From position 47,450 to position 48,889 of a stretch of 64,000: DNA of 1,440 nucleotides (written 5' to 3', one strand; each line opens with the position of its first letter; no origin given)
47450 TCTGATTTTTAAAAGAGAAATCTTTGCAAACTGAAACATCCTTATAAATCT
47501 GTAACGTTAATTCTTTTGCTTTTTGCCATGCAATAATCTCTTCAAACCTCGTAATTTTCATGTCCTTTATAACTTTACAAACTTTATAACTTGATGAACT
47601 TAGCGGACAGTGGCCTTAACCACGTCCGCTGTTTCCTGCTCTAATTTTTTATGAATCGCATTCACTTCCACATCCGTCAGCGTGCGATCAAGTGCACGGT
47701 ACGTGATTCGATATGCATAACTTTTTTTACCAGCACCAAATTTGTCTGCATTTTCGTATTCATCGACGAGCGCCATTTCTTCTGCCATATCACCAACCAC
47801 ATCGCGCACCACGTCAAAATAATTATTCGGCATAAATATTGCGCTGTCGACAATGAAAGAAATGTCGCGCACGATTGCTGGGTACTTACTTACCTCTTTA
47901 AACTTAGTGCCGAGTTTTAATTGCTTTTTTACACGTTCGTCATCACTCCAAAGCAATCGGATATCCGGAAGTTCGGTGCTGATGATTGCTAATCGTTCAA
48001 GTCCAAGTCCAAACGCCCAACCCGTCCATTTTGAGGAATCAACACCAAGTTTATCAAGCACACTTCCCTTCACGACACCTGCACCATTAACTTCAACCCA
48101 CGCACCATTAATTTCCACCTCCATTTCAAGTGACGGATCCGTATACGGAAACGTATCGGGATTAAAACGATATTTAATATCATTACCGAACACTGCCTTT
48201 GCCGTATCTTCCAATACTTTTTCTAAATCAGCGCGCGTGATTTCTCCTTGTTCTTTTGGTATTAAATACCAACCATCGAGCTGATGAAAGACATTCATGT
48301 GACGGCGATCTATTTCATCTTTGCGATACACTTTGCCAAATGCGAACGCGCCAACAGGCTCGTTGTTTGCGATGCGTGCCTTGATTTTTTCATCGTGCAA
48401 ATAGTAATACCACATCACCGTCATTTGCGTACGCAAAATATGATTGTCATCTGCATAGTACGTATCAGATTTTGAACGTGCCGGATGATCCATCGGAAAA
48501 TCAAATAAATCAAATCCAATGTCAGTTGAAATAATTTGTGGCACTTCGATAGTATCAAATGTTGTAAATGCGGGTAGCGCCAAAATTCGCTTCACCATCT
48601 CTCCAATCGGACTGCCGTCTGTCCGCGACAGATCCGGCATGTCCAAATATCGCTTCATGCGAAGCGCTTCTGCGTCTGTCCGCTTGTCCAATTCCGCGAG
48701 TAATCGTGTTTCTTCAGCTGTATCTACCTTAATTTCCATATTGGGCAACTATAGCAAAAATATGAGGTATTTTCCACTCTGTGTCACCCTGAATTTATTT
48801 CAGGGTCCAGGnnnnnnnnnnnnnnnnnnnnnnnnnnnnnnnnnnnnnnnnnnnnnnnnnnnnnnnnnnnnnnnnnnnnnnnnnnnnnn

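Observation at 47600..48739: Monomeric, mitochondrial-type phenylalanyl-tRNA synthetase architecture (PheS catalytic core fused to FDX-ACB anticodon-binding domain)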

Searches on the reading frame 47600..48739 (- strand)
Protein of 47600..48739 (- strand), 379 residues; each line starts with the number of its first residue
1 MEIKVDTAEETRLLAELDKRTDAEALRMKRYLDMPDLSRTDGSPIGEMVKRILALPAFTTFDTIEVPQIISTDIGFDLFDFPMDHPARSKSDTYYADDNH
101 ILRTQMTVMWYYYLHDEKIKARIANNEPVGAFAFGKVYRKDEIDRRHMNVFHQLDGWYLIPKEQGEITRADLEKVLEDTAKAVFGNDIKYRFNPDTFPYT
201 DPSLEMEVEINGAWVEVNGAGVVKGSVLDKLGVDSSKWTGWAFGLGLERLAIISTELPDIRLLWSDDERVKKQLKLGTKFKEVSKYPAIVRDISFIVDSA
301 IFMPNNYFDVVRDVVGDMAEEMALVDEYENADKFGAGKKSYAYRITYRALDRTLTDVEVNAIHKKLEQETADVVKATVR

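Call 3: search_protein_families(library=pfam, proteins=[window:47600-48739:-], max_evalue=0.1)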
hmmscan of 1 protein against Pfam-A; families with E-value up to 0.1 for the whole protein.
window:47600-48739:- (379 aa): 2 families
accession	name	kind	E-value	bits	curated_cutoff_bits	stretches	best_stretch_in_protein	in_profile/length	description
PF01409.25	tRNA-synt_2d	-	2.5e-53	181.5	19.8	1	43-273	17-245/246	tRNA synthetases class II core domain (F)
PF03147.19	FDX-ACB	-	3.3e-20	72.8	31.1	1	284-379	1-94/94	Ferredoxin-fold anticodon binding domain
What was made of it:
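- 47600..48739 (-): Gene for the single-chain mitochondrial-type PheRS (379 aa plus a stop codon at 47600-47602). Pfam finds both domains (call 3).
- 48614..48739 (-): Short N-terminal helical segment (residues 1-42). It stands in place of the long PheS coiled-coil arm, and PF02912 is not detected. Pfam (call 3).
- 47921..48613 (-): Class II PheS-type catalytic core (residues 43-273). PF01409 at E 2.5e-53 (call 3).
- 47603..47890 (-): FDX-ACB (PheT B8-type) anticodon-binding domain (residues 284-379), containing the RDISF and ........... motifs. PF03147 at E 3.3e-20 (call 3).
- On Mitochondrial-type single-chain PheRS (PheRS-M / TIGR00469 pheS_mito): PF03147 at residues 284-379, E 3.3e-20 (call 3).
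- Pfam finds PF01409 plus PF03147 (call 3).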

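Call 4: search_protein_families(library=ncbifam, proteins=[window:47600-48739:-], max_evalue=0.1)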
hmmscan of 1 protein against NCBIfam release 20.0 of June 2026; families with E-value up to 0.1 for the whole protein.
window:47600-48739:- (379 aa): 8 families
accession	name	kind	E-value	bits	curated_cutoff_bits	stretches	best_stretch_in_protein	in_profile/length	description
TIGR00469.1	pheS_mito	equivalog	6.6e-73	245.9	258.35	2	185-368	254-441/451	phenylalanine--tRNA ligase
NF051887.1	PheS_related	equivalog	1.5e-72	244.6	300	1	58-368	30-344/349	PheS-related mystery ligase SrmL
TIGR00468.1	pheS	equivalog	1.6e-46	159.1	237.45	1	40-273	69-321/324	phenylalanine--tRNA ligase subunit alpha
NF003210.0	PRK04172.1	equivalog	2e-38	132.5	350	1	99-269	331-486/496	phenylalanine--tRNA ligase subunit alpha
TIGR00472.1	pheT_bact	equivalog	4.8e-16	58.2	402.65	1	270-379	691-798/798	phenylalanine--tRNA ligase subunit beta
TIGR02367.1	PylS_Cterm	equivalog_domain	2.1e-06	27.3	178.15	1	59-261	42-226/242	pyrrolysine--tRNA(Pyl) ligase large subunit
TIGR00470.1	sepS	equivalog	0.0005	18.6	380.65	1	101-262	184-339/533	O-phosphoserine--tRNA ligase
NF007083.1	PRK09537.1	equivalog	0.0045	16.1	550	1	91-257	257-405/425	pyrrolysine--tRNA(Pyl) ligase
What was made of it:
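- On Mitochondrial-type single-chain PheRS (PheRS-M / TIGR00469 pheS_mito): 245.9 bits for this protein (call 4).
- On Canonical bacterial PheS (TIGR00468): 159.1 bits (call 4).
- On Bacterial PheT (TIGR00472): Only the last 108 model positions (691-798, the B8 domain) match, at 58.2 bits against a cut-off of 402.65 (call 4).
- On SrmL, PheS-related mystery ligase (NF051887): 244.6 bits (call 4).
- Closest known: NCBIfam NF051887 'PheS-related mystery ligase SrmL'. Same: The overall length and two-part layout are similar: the model aligns to residues 58-368 at 244.6 bits (call 4).
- It scores almost the same against NCBIfam 'PheS-related mystery ligase SrmL' (244.6, cut-off 300), a family of unknown function (call 4). 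The score against SrmL (244.6) nearly ties the score against pheS_mito (245.9), and both are below their cut-offs (call 4).
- Tried and rejected: SrmL membership was rejected on the curated cut-off (call 4).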

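Call 5: search_solved_structures(query=window:47600-48739:-, max_evalue=0.001, show_alignments=2)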
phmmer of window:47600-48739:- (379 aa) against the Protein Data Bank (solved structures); distinct sequences matched with E-value up to 0.001: 33.
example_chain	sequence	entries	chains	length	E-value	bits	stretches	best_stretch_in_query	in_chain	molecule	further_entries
5mgu_A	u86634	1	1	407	2.7e-59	204.4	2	166-370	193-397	Phenylalanine--tRNA ligase, mitochondrial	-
8p8x_A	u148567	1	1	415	2.9e-59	204.3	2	166-370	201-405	Phenylalanine--tRNA ligase, mitochondrial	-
5mgh_A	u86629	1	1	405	3.5e-59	204.1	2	166-370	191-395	Phenylalanine--tRNA ligase, mitochondrial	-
3cmq_A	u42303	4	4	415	3.9e-59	203.9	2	166-370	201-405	Phenylalanyl-tRNA synthetase, mitochondrial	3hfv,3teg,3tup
5mgv_A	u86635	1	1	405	1.3e-58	202.2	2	166-370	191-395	Phenylalanine--tRNA ligase, mitochondrial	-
5mgw_A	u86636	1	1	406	4.5e-58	200.4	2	166-370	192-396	Phenylalanine--tRNA ligase, mitochondrial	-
6p8t_C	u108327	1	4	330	2.5e-34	122.3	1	44-273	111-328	Phenylalanine--tRNA ligase alpha subunit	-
3pco_A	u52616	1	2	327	2e-33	119.3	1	44-275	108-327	Phenylalanyl-tRNA synthetase, alpha subunit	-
6oz5_A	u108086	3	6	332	2.1e-33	119.3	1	44-275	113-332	Phenylalanine--tRNA ligase alpha subunit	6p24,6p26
7n8y_A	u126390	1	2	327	3.7e-33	118.4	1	43-275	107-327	Phenylalanine--tRNA ligase alpha subunit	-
7daw_A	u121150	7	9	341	9.9e-32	113.7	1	61-270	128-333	Phenylalanine--tRNA ligase alpha subunit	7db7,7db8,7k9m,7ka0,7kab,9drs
9drt_A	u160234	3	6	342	1e-31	113.7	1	61-270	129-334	Phenylalanine--tRNA ligase alpha subunit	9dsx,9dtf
7k98_A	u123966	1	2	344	1e-31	113.7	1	61-270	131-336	Phenylalanine--tRNA ligase alpha subunit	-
9drv_A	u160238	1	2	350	1.1e-31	113.6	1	61-270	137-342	Phenylalanine--tRNA ligase alpha subunit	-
2rhq_A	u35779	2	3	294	5.4e-30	108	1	44-275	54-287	Phenylalanyl-tRNA synthetase alpha chain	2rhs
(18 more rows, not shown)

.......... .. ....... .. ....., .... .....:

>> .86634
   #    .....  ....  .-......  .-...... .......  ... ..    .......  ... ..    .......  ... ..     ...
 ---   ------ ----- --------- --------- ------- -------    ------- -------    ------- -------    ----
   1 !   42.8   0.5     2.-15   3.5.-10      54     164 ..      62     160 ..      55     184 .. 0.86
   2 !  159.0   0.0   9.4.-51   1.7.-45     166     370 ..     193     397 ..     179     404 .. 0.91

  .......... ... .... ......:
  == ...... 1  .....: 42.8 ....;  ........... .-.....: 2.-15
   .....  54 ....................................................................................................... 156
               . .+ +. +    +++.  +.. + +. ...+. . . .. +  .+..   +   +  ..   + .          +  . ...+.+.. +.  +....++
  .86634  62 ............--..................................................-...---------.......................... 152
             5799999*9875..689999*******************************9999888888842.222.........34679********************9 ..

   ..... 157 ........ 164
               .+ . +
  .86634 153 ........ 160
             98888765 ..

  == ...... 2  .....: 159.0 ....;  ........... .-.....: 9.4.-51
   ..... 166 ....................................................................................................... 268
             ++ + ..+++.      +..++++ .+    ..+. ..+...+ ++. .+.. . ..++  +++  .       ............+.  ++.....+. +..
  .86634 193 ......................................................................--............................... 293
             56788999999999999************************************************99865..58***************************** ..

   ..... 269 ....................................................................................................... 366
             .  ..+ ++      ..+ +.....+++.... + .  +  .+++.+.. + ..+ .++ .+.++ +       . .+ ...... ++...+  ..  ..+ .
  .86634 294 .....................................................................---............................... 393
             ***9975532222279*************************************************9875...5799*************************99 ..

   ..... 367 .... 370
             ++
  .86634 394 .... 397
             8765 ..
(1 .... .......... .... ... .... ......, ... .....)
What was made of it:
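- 47600..48739 (-): Solved-structure search (call 5).
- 47603..47890 (-): Matches to the C-termini of PheT chains in the PDB (call 5).
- The best matches among solved structures are human mitochondrial PheRS chains at E about 3e-59, against about 1e-34 for bacterial PheS (call 5).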

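Call 9: find_homologous_proteins(query=window:47600-48739:-, max_evalue=1e-10)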
Query window:47600-48739:- (379 aa): 7075 proteins with E <= 1e-10 among 8000 candidates; the best 120 are listed.
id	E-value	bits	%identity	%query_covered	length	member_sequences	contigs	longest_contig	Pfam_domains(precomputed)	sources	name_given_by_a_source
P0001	4.6e-235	798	94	100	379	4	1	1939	PF03147.20,PF01409.26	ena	-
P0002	1.2e-230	783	92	100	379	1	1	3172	PF03147.20,PF01409.26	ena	-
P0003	8.3e-212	721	84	100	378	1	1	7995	PF03147.20,PF01409.26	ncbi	-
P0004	3.4e-206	703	80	100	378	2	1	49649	PF03147.20,PF01409.26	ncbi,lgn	-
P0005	1.3e-205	701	81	100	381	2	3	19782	PF03147.20,PF01409.26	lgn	-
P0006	4.5e-205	699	80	100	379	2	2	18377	PF03147.20,PF01409.26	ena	-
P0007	3.0e-204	696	78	100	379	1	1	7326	PF03147.20,PF01409.26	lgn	-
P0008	1.0e-200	685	78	100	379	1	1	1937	PF03147.20,PF01409.26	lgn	-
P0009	1.9e-197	674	78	100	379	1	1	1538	PF03147.20,PF01409.26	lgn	-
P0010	4.9e-196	669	76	100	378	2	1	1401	PF03147.20,PF01409.26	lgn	-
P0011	1.9e-194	664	77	100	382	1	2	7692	PF03147.20,PF01409.26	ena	-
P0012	7.4e-193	659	75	100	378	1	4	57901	PF03147.20,PF01409.26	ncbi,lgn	-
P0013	8.1e-193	659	76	100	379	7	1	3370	PF03147.20,PF01409.26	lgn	-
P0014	1.1e-192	658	75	100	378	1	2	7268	PF03147.20,PF01409.26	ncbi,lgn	-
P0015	2.3e-192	657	75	100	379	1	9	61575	PF03147.20,PF01409.26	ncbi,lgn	-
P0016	2.3e-191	654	75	100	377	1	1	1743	PF03147.20,PF01409.26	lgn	-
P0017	4.6e-191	653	74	100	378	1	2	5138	PF03147.20,PF01409.26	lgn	-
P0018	4.8e-191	653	75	100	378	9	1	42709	PF03147.20,PF01409.26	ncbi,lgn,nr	ncbi:MAG: hypothetical protein KBB86_00465 [Candidatus Pacebacteria bacterium]|nr:hypothetical prote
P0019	6.7e-191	652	77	100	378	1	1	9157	PF03147.20,PF01409.26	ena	-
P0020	7.2e-191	652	75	100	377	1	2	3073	PF03147.20,PF01409.26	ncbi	-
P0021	9.5e-189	645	74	100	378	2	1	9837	PF03147.20,PF01409.26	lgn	-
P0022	4.8e-188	643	75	100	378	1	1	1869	PF03147.20,PF01409.26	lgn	-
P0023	2.5e-184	631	73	100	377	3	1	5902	PF03147.20,PF01409.26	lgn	-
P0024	2.8e-183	627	73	100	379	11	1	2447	PF03147.20,PF01409.26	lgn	-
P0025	1.3e-181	622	73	100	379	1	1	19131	PF03147.20,PF01409.26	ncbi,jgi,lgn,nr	ncbi:MAG TPA: hypothetical protein PK886_01825 [Candidatus Paceibacterota bacterium]|nr:hypothetical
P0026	3.0e-180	617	72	99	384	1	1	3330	PF03147.20,PF01409.26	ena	-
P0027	4.4e-177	607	71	100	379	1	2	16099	PF03147.20,PF01409.26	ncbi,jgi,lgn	jgi:phenylalanyl-tRNA synthetase alpha chain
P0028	1.1e-176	606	71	98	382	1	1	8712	PF03147.20,PF01409.26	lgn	-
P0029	5.9e-176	603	70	100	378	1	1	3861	PF03147.20,PF01409.26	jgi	jgi:phenylalanyl-tRNA synthetase alpha chain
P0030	1.6e-175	602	69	100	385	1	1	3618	PF03147.20,PF01409.26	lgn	-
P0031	2.0e-175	601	70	100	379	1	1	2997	PF03147.20,PF01409.26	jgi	jgi:phenylalanyl-tRNA synthetase alpha chain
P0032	4.3e-175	600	69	100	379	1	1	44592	PF03147.20,PF01409.26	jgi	jgi:phenylalanyl-tRNA synthetase alpha chain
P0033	7.5e-175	600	69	100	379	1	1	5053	PF03147.20,PF01409.26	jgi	jgi:phenylalanyl-tRNA synthetase alpha chain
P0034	1.4e-174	599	70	99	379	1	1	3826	PF03147.20,PF01409.26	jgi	jgi:phenylalanyl-tRNA synthetase alpha chain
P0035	1.6e-174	598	70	99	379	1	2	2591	PF03147.20,PF01409.26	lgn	-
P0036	1.9e-174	598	70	100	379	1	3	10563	PF03147.20,PF01409.26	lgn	-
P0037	2.5e-174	598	70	100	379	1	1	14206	PF03147.20,PF01409.26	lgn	-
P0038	9.5e-174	596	69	100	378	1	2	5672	PF03147.20,PF01409.26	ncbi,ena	-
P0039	1.0e-173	596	69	100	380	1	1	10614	PF03147.20,PF01409.26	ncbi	-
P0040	2.2e-173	595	69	100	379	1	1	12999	PF03147.20,PF01409.26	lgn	-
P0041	8.4e-173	593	70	100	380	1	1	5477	PF03147.20,PF01409.26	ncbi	-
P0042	1.7e-172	592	68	100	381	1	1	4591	PF03147.20,PF01409.26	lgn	-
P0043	4.8e-172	590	69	100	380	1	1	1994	PF03147.20,PF01409.26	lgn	-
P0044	4.8e-172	590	70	100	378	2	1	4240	PF03147.20,PF01409.26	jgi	jgi:phenylalanyl-tRNA synthetase alpha chain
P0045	5.0e-172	590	68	100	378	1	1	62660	PF03147.20,PF01409.26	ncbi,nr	ncbi:MAG: hypothetical protein Q7R59_02825 [bacterium]|nr:hypothetical protein [bacterium]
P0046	7.4e-172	590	67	100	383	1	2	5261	PF03147.20,PF01409.26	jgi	jgi:phenylalanyl-tRNA synthetase alpha chain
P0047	1.3e-171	589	69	100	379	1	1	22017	PF03147.20,PF01409.26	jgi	jgi:phenylalanyl-tRNA synthetase alpha chain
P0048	1.3e-171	589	69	100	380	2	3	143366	PF03147.20,PF01409.26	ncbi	-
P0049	1.8e-171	588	69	99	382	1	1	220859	PF03147.20,PF01409.26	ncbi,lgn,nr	ncbi:MAG: Phenylalanine--tRNA ligase, alpha subunit [Parcubacteria group bacterium]|nr:Phenylalanine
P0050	2.3e-171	588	69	99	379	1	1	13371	PF03147.20,PF01409.26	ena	-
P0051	2.9e-171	588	69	99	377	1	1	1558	PF03147.20,PF01409.26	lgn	-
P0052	3.1e-171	588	69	100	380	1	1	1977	PF03147.20,PF01409.26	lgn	-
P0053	3.2e-171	588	69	100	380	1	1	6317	PF03147.20,PF01409.26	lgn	-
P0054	6.8e-171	587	69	100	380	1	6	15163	PF03147.20,PF01409.26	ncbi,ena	-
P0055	1.2e-170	586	67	99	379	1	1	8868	PF03147.20,PF01409.26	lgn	-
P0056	1.2e-170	586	68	99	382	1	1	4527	PF03147.20,PF01409.26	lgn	-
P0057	1.2e-170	586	69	100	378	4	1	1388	PF03147.20,PF01409.26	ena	-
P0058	1.3e-170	586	69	100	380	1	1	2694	PF03147.20,PF01409.26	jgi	-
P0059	1.4e-170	586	66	100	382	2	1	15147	PF03147.20,PF01409.26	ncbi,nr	ncbi:MAG: hypothetical protein HY434_00960 [Candidatus Liptonbacteria bacterium]|nr:hypothetical pro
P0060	1.6e-170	585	69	100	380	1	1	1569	PF03147.20,PF01409.26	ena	-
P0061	1.6e-170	585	69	100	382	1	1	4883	PF03147.20,PF01409.26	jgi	jgi:phenylalanyl-tRNA synthetase alpha chain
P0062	1.8e-170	585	70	100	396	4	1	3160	PF03147.20,PF01409.26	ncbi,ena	-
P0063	1.8e-170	585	69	100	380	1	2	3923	PF03147.20,PF01409.26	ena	-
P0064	1.8e-170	585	68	100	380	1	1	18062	PF03147.20,PF01409.26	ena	-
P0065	2.0e-170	585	67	100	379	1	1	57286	PF03147.20,PF01409.26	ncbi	-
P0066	2.1e-170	585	70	100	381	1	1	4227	PF03147.20,PF01409.26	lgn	-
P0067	2.1e-170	585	68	100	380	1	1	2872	PF03147.20,PF01409.26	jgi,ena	-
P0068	2.1e-170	585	69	100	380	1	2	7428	PF03147.20,PF01409.26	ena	-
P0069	2.2e-170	585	69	100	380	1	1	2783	PF03147.20,PF01409.26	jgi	jgi:phenylalanyl-tRNA synthetase alpha chain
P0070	2.4e-170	585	68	100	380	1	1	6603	PF03147.20,PF01409.26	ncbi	-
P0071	3.2e-170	584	68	99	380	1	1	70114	PF03147.20,PF01409.26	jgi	jgi:phenylalanyl-tRNA synthetase alpha chain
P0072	3.4e-170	584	67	100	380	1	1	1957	PF03147.20,PF01409.26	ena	-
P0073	3.5e-170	584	68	100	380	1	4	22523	PF03147.20,PF01409.26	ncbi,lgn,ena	-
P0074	4.4e-170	584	69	100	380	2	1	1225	PF03147.20,PF01409.26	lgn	-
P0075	5.4e-170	584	68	100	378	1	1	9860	PF03147.20,PF01409.26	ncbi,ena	-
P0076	6.5e-170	583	68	100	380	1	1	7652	PF03147.20,PF01409.26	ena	-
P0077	9.2e-170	583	67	100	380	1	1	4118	PF03147.20,PF01409.26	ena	-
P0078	9.9e-170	583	67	100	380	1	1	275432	PF03147.20,PF01409.26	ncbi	-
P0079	9.9e-170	583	69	100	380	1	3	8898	PF03147.20,PF01409.26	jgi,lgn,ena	-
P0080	1.1e-169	583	67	99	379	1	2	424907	PF03147.20,PF01409.26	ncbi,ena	-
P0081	1.1e-169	582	66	99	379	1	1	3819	PF03147.20,PF01409.26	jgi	jgi:phenylalanyl-tRNA synthetase alpha chain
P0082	1.4e-169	582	68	99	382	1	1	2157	PF03147.20,PF01409.26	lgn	-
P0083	1.7e-169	582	70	100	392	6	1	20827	PF03147.20,PF01409.26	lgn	-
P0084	1.8e-169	582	68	100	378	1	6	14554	PF03147.20,PF01409.26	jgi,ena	-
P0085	2.0e-169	582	67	99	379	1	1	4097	PF03147.20,PF01409.26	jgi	jgi:phenylalanyl-tRNA synthetase alpha chain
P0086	2.0e-169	582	68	99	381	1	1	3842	PF03147.20,PF01409.26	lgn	-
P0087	2.0e-169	582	68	100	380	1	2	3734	PF03147.20,PF01409.26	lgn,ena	-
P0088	2.2e-169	582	68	100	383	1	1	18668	PF03147.20,PF01409.26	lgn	-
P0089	2.2e-169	582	69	100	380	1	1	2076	PF03147.20,PF01409.26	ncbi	-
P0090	2.3e-169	581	68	100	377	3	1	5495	PF03147.20,PF01409.26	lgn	-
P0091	2.5e-169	581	67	99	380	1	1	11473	PF03147.20,PF01409.26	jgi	-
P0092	2.6e-169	581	68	100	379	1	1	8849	PF03147.20,PF01409.26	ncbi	-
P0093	2.9e-169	581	68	99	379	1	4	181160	PF03147.20,PF01409.26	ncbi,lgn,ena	-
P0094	3.0e-169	581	68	99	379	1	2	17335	PF03147.20,PF01409.26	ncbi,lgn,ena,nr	ncbi:MAG: hypothetical protein M1400_00175 [Patescibacteria group bacterium]|nr:hypothetical protein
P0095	3.2e-169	581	69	100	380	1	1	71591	PF03147.20,PF01409.26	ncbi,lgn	ncbi:MAG: hypothetical protein AAB837_00705 [Patescibacteria group bacterium]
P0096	3.2e-169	581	69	100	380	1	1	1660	PF03147.20,PF01409.26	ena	-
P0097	3.5e-169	581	69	100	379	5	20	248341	PF03147.20,PF01409.26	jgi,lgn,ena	jgi:phenylalanyl-tRNA synthetase alpha chain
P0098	3.8e-169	581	68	100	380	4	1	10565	PF03147.20,PF01409.26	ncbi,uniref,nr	ncbi:hypothetical protein A3A36_01870 [Candidatus Kaiserbacteria bacterium RIFCSPLOWO2_01_FULL_52_12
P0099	3.8e-169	581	66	100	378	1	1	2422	PF03147.20,PF01409.26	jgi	jgi:phenylalanyl-tRNA synthetase alpha chain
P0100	5.0e-169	580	69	98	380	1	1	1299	PF03147.20,PF01409.26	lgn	-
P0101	5.2e-169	580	70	100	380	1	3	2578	PF03147.20,PF01409.26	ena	-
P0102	5.5e-169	580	69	100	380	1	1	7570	PF03147.20,PF01409.26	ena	-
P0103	6.7e-169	580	68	100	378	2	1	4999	PF03147.20,PF01409.26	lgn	-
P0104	7.1e-169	580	67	100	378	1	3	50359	PF03147.20,PF01409.26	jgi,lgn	jgi:phenylalanyl-tRNA synthetase alpha chain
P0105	7.2e-169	580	67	100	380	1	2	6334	PF03147.20,PF01409.26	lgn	-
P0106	7.6e-169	580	69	100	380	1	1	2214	PF03147.20,PF01409.26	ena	-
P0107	7.6e-169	580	68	100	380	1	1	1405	PF03147.20,PF01409.26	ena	-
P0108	7.9e-169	580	67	99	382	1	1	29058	PF03147.20,PF01409.26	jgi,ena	-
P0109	8.0e-169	580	69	99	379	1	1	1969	PF03147.20,PF01409.26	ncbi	-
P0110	8.3e-169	580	67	99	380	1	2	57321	PF03147.20,PF01409.26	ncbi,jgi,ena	jgi:phenylalanyl-tRNA synthetase alpha chain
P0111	8.7e-169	580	68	100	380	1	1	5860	PF03147.20,PF01409.26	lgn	-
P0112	9.2e-169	579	68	99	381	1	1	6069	PF03147.20,PF01409.26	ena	-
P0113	1.0e-168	579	69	98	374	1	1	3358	PF03147.20,PF01409.26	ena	-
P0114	1.1e-168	579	69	100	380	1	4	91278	PF03147.20,PF01409.26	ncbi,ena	-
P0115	1.1e-168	579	67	100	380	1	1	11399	PF03147.20,PF01409.26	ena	-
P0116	1.2e-168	579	68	100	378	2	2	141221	PF03147.20,PF01409.26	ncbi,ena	-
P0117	1.2e-168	579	67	100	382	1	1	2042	PF03147.20,PF01409.26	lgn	-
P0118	1.2e-168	579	68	100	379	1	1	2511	PF03147.20,PF01409.26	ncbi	-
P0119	1.2e-168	579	67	100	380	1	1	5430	PF03147.20,PF01409.26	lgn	-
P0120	1.3e-168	579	68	100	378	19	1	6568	PF03147.20,PF01409.26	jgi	jgi:phenylalanyl-tRNA synthetase alpha chain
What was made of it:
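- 47600..48739 (-): Homologues cover 100% of the length (call 9).
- Checked: Homologues align from the ATG at 100% coverage and up to 94% identity (call 9).
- The top 120 homologue clusters are all about 378-382 aa with both domains, at 66-94% identity (call 9).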

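Call 17: find_encoding_contigs(protein=window:47600-48739:-, flank=10000, max_places=6)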
Protein window:47600-48739:- (379 aa): 2 contigs read that carry it; 1 place shown.
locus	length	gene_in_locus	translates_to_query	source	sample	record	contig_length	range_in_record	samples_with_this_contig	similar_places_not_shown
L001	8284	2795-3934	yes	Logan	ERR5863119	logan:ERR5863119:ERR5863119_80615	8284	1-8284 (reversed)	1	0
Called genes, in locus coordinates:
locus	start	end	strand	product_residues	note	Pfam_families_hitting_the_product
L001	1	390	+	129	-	?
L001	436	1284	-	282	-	-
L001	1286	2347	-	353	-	PF02397:Bac_transf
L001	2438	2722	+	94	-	PF01541:GIY-YIG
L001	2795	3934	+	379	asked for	PF01409:tRNA-synt_2d, PF03147:FDX-ACB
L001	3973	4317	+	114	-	PF05635:23S_rRNA_IVP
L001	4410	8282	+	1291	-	?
